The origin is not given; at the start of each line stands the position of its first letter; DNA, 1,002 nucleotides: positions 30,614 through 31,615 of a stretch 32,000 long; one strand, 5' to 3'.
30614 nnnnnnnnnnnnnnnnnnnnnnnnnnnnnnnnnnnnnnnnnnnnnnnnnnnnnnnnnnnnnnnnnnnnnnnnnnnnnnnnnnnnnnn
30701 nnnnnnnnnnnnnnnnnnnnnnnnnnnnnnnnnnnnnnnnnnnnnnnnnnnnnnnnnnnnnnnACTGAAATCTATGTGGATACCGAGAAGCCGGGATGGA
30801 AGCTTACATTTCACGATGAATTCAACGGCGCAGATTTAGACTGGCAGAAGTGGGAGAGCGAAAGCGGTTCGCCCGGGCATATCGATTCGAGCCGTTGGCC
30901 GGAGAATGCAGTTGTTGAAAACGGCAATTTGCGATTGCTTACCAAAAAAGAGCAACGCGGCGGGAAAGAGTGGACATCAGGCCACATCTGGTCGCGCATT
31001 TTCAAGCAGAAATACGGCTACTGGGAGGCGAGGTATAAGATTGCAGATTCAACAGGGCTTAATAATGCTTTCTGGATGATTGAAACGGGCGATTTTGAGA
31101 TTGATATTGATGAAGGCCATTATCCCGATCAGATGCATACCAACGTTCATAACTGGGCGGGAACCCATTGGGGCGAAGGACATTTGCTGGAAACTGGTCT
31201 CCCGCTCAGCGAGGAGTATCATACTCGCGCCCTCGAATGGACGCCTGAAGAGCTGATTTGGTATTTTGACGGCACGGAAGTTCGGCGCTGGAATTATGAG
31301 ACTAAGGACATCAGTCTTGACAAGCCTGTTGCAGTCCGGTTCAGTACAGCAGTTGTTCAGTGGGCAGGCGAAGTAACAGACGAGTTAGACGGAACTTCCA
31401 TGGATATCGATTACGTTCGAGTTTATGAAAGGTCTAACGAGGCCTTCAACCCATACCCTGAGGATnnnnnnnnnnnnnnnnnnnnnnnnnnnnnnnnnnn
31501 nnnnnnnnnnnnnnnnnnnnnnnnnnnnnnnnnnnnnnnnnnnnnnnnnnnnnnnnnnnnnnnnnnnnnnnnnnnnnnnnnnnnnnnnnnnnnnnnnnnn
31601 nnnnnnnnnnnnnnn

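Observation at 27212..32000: Open-ended ORF of more than 1596 aa, missing from the ORF track, fuses a GH97-like alpha-glycosidase and a GH16-like beta-glycanase in one secreted polypeptide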

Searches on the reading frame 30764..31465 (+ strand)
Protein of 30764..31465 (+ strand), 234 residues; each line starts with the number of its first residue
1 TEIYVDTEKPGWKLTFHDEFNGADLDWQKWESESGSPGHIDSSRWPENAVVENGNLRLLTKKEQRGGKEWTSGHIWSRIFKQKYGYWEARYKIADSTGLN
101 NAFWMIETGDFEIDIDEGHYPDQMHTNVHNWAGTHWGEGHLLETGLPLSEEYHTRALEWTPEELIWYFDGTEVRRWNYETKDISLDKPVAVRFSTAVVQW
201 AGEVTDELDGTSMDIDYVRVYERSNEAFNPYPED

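Call 16: search_solved_structures(query=window:30764-31465:+, max_evalue=0.001, show_alignments=3)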
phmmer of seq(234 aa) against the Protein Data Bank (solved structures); distinct sequences matched with E-value up to 0.001: 47.
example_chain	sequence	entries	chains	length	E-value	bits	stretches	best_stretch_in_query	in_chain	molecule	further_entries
6xof_A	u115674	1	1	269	3.9e-15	59.1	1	12-223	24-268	GH16 family protein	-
6xqf_A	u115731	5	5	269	1e-14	57.7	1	12-223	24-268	GH16 family protein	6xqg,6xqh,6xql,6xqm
5wut_A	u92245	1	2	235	7.6e-14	54.9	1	11-222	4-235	ULam111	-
8xph_A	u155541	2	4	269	2.3e-13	53.3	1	15-107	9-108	Laminarinase PtLam | Laminarinase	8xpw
8xpk_A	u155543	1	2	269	2.9e-13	53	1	15-107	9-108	Laminarinase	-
3atg_A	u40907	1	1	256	6.1e-13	51.9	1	14-230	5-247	GLUCANASE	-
7wwc_A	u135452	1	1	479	1.4e-12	50.7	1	10-222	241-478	beta-1,3(4)-glucanase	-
7ww4_A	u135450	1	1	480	1.4e-12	50.7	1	10-222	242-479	beta-1,3(4)-glucanase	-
9voq_A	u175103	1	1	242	3.7e-12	49.3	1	14-224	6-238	Beta-1,3-glucanase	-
9vmv_A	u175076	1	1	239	4.4e-12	49.1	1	14-223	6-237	Beta-1,3-glucanase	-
9voo_A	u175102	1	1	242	4.8e-12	49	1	14-224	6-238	Hydrolase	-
4crq_A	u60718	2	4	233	1.1e-11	47.8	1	12-223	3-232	ENDO-1,3-BETA-GLUCANASE, FAMILY GH16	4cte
3wvj_A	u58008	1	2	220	1.3e-11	47.5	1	24-182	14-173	Beta-glucanase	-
6jh5_A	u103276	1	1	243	2.7e-11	46.5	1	11-225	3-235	LamCAT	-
2vy0_A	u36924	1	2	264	3.2e-11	46.3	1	7-222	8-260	ENDO-BETA-1,3-GLUCANASE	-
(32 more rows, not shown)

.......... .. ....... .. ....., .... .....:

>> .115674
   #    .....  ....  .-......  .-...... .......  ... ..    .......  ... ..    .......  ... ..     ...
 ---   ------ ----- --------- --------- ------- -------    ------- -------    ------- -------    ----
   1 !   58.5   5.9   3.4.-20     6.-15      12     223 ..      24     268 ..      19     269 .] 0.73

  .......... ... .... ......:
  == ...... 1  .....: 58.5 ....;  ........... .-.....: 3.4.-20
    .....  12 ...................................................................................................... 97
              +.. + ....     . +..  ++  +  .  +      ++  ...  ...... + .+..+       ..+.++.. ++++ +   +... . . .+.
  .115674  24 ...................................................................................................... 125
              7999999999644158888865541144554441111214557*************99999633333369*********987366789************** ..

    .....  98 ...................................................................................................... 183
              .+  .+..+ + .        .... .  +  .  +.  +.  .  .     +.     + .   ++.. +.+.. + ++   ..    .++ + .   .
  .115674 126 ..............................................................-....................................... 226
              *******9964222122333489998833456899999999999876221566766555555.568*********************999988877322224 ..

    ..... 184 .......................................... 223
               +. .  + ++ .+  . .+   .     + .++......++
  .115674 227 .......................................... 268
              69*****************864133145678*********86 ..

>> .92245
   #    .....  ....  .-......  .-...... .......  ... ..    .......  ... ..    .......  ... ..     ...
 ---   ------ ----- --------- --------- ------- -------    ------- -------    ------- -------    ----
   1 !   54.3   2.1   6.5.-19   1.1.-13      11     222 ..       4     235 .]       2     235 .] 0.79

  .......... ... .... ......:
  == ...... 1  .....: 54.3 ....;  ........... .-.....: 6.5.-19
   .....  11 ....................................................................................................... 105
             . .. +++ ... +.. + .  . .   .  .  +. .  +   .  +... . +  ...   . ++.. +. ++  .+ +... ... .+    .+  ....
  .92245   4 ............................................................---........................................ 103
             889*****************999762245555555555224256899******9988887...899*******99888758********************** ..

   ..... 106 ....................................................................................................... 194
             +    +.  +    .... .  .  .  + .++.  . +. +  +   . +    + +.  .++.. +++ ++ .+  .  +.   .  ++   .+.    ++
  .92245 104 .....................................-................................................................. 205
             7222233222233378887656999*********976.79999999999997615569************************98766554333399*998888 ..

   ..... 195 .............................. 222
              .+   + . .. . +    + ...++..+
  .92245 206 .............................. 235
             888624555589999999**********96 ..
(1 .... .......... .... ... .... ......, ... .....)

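Call 69: search_solved_structures(query=A3, max_evalue=0.00001)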
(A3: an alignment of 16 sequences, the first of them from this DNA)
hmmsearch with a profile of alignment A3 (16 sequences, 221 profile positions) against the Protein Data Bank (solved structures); distinct sequences matched with E-value up to 0.00001: 73 (the best 60 are shown).
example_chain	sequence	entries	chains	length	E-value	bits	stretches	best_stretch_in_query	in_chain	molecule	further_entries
6xof_A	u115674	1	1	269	4.4e-29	104.6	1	3-218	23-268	GH16 family protein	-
8xph_A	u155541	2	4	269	3.9e-28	101.5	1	5-219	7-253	Laminarinase PtLam | Laminarinase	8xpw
6xqf_A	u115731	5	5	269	5.4e-28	101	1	3-218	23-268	GH16 family protein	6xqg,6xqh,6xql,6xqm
8xpk_A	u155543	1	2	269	1.4e-27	99.7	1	5-219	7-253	Laminarinase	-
5wut_A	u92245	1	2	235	1.5e-27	99.6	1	3-217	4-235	ULam111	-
4crq_A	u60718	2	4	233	9.9e-27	96.9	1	3-218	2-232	ENDO-1,3-BETA-GLUCANASE, FAMILY GH16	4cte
7ww4_A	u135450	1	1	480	6.5e-26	94.2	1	2-218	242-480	beta-1,3(4)-glucanase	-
7wwc_A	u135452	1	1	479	6.5e-26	94.2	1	2-218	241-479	beta-1,3(4)-glucanase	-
3iln_A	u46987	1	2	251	6.7e-26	94.2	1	3-219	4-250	Laminarinase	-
6jh5_A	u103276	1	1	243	7e-25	90.9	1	2-219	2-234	LamCAT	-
4dfs_A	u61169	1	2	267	1.9e-24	89.4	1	2-220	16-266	Glycoside hydrolase, family 16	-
5ocr_A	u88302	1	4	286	2.7e-24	88.9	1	2-218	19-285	Kappa-carrageenase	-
3azx_A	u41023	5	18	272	4.1e-24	88.4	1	2-219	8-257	Laminarinase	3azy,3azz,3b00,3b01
6jhj_A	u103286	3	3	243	9e-24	87.2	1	2-219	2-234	LamCAT | laminarinase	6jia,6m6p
8va4_A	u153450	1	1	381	1.3e-23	86.7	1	3-218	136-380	Glycoside hydrolase family 16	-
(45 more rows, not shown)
